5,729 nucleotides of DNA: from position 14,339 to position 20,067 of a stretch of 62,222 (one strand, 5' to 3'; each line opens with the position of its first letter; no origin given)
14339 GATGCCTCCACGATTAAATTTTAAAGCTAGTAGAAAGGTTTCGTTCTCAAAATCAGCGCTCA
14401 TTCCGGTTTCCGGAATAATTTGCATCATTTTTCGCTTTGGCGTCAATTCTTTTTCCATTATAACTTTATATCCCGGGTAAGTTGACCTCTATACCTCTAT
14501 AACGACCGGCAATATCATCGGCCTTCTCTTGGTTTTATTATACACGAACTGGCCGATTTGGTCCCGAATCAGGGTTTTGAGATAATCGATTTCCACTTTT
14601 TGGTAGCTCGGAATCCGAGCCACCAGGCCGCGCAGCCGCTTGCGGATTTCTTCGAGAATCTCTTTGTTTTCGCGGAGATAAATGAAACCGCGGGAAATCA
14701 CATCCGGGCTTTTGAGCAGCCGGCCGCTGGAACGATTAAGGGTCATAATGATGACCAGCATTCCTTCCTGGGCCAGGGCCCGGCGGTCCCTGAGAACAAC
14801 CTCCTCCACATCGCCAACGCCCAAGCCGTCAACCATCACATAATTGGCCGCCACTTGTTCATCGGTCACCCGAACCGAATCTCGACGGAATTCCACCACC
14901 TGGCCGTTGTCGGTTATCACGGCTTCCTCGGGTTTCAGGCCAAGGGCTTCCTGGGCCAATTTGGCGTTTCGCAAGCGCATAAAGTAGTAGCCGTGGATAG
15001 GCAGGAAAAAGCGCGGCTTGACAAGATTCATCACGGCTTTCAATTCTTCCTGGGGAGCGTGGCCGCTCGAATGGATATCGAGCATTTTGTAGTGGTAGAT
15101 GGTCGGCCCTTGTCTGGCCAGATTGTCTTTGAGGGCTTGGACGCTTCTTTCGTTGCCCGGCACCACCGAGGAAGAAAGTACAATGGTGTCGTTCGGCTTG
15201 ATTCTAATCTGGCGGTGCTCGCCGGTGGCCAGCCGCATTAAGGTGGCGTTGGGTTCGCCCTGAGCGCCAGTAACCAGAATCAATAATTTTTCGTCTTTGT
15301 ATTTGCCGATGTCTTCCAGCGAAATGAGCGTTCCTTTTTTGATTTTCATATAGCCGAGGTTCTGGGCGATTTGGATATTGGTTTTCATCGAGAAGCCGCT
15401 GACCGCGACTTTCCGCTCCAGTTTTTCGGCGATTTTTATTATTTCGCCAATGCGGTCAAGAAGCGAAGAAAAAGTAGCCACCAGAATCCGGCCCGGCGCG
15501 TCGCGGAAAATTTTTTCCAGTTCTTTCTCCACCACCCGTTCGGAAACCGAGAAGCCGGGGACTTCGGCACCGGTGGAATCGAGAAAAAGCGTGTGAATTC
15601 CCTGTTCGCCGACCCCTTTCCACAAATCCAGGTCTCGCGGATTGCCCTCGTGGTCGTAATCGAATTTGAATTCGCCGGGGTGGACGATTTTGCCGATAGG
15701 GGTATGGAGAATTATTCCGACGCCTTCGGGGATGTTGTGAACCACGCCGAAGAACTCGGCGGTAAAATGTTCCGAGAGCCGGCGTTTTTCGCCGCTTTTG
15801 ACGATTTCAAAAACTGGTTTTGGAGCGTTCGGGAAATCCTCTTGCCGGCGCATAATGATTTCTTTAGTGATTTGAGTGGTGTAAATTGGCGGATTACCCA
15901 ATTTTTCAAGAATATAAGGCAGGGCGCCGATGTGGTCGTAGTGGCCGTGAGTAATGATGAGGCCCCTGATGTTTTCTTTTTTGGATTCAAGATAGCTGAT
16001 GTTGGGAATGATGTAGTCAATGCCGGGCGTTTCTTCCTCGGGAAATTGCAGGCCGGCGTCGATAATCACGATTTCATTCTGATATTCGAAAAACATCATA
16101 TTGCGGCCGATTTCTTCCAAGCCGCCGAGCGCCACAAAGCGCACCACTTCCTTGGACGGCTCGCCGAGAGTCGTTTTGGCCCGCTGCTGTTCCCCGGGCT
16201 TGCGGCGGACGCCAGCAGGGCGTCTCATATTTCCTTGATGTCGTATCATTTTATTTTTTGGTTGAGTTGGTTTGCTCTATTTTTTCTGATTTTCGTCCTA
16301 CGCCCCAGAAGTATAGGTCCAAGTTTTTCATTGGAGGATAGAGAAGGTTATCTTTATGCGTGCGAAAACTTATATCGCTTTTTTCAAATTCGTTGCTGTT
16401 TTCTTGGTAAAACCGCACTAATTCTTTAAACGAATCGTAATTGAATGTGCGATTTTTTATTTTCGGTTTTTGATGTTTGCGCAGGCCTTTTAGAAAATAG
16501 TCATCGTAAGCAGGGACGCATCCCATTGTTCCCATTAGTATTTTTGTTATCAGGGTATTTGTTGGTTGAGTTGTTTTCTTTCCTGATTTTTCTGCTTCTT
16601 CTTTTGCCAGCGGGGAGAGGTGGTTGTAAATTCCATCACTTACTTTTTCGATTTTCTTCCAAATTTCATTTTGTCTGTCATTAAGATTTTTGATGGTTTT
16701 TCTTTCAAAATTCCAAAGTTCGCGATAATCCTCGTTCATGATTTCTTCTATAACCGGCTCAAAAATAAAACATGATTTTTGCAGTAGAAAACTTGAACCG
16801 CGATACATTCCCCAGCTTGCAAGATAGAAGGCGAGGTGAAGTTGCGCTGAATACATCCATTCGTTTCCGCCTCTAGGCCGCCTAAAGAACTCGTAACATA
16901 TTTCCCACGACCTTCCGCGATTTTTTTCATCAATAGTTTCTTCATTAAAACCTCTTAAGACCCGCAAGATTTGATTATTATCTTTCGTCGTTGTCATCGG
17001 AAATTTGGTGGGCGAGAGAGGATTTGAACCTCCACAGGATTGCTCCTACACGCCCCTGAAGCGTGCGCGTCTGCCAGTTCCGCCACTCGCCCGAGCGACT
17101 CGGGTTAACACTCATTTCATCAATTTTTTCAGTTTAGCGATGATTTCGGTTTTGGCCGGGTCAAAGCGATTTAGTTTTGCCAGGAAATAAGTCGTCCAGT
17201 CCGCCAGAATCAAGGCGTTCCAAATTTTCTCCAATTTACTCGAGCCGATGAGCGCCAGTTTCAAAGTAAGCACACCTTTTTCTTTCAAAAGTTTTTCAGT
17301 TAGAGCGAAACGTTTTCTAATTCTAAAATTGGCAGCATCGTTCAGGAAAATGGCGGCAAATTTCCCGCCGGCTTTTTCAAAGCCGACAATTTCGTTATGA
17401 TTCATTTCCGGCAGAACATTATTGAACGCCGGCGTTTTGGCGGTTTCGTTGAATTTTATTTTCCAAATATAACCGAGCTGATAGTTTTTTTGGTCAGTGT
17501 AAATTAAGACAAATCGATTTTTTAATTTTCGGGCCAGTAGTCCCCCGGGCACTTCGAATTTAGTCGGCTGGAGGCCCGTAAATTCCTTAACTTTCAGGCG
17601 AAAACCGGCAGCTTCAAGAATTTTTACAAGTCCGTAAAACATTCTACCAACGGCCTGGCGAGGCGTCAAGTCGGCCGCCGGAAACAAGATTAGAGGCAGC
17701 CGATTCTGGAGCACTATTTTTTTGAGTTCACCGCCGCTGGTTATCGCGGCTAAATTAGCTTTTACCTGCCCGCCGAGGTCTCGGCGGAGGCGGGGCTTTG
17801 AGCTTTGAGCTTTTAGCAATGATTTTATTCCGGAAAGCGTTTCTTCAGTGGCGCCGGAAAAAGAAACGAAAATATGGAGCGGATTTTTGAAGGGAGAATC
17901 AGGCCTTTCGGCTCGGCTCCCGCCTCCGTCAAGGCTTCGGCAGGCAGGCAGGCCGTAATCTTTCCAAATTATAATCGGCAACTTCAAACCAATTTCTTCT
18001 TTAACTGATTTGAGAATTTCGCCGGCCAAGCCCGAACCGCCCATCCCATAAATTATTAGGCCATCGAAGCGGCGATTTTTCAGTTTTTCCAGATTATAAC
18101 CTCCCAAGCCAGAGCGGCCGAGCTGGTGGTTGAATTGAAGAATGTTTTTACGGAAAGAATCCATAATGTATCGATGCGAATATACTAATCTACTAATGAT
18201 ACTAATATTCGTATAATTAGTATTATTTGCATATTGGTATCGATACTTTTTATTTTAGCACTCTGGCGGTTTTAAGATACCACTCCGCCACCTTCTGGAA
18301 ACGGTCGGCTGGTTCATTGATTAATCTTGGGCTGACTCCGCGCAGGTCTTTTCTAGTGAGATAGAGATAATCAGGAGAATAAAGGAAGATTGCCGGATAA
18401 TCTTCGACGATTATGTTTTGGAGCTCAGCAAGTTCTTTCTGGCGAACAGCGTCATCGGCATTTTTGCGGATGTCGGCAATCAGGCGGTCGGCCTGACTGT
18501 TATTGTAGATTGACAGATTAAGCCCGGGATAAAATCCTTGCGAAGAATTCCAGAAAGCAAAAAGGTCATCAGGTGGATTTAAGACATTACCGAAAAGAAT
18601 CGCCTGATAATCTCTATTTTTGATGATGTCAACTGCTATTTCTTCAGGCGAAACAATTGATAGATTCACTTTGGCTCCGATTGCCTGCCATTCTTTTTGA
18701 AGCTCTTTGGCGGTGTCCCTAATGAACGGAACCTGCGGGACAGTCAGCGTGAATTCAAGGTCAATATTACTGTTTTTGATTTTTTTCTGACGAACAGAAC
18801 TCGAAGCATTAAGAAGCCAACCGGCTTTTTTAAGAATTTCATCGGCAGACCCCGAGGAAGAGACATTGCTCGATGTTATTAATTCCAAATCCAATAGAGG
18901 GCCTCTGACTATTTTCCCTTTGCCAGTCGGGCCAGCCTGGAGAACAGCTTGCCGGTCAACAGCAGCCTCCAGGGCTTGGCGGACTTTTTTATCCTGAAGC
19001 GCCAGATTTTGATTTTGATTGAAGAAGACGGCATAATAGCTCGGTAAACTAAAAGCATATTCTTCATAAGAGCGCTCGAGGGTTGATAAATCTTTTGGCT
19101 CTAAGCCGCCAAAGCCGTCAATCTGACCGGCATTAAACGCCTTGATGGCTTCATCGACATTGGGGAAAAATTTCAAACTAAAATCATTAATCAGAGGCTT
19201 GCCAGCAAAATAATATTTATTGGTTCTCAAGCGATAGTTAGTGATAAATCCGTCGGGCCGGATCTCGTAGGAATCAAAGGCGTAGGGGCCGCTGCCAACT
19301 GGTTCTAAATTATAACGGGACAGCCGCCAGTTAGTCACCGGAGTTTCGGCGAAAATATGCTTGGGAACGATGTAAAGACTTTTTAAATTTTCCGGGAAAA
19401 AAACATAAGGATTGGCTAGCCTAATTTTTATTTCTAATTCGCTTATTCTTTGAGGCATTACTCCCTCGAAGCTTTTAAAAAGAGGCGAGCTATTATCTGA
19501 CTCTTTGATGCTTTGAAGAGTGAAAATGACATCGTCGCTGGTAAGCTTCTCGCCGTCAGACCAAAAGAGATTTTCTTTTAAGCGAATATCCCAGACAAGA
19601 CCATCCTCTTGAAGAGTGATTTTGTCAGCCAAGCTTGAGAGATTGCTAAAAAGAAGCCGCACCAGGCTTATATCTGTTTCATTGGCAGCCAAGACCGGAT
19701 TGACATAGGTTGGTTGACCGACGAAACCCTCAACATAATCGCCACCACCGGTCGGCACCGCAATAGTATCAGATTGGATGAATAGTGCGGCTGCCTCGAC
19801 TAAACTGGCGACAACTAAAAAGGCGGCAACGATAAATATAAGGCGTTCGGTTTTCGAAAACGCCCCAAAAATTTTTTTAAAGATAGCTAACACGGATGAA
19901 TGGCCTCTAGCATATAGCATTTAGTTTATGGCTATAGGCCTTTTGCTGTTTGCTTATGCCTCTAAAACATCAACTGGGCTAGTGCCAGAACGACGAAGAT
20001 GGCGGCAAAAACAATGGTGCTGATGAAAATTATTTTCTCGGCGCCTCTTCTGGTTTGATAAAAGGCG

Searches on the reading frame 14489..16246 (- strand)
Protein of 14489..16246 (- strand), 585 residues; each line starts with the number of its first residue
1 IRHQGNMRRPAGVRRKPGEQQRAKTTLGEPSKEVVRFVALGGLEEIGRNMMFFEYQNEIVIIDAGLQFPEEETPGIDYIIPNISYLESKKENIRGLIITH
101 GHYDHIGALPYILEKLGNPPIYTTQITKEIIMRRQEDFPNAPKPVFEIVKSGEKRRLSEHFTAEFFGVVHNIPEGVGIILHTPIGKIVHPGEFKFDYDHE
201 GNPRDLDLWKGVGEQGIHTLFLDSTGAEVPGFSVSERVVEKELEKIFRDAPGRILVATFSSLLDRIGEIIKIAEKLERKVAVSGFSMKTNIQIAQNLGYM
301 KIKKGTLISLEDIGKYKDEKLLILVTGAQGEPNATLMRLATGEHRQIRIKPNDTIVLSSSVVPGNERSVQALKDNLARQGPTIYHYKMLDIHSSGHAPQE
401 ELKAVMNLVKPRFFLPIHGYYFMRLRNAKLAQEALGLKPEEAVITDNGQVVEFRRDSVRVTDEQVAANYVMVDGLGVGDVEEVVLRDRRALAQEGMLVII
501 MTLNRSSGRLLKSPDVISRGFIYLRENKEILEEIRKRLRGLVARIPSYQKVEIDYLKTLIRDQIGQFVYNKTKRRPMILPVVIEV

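Call 68: search_protein_families(library=pfam, proteins=[window:14489-16246:-], max_evalue=0.00001)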
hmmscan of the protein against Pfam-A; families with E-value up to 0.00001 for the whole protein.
window:14489-16246:- (585 aa): 5 families
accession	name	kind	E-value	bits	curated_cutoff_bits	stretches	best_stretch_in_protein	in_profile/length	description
PF22505.1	RNase_J_b_CASP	-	1.9e-45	154.2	27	1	252-375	2-125/126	Ribonuclease J, beta-CASP domain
PF17770.6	RNase_J_C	-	4.1e-30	105.2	23.8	1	484-585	1-102/102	Ribonuclease J C-terminal domain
PF00753.33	Lactamase_B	-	3.8e-13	50.3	22.7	1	48-204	6-161/196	Metallo-beta-lactamase superfamily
PF07521.17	RMMBL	-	1.6e-07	31.7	21.6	1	390-436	10-57/63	Zn-dependent metallo-hydrolase RNA specificity domain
PF12706.13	Lactamase_B_2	-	1.4e-06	28.5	27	0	90-192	28-142/200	Beta-lactamase superfamily domain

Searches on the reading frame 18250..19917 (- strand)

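Call 68: search_protein_families(library=pfam, proteins=[window:18250-19917:-], max_evalue=0.00001)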
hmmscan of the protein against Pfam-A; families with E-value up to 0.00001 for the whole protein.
window:18250-19917:- (555 aa): 1 family
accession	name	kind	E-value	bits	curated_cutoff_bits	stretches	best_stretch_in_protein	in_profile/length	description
PF00496.27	SBP_bac_5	-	2e-54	185.5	32.4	1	96-459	6-361/368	Bacterial extracellular solute-binding proteins, family 5 Middle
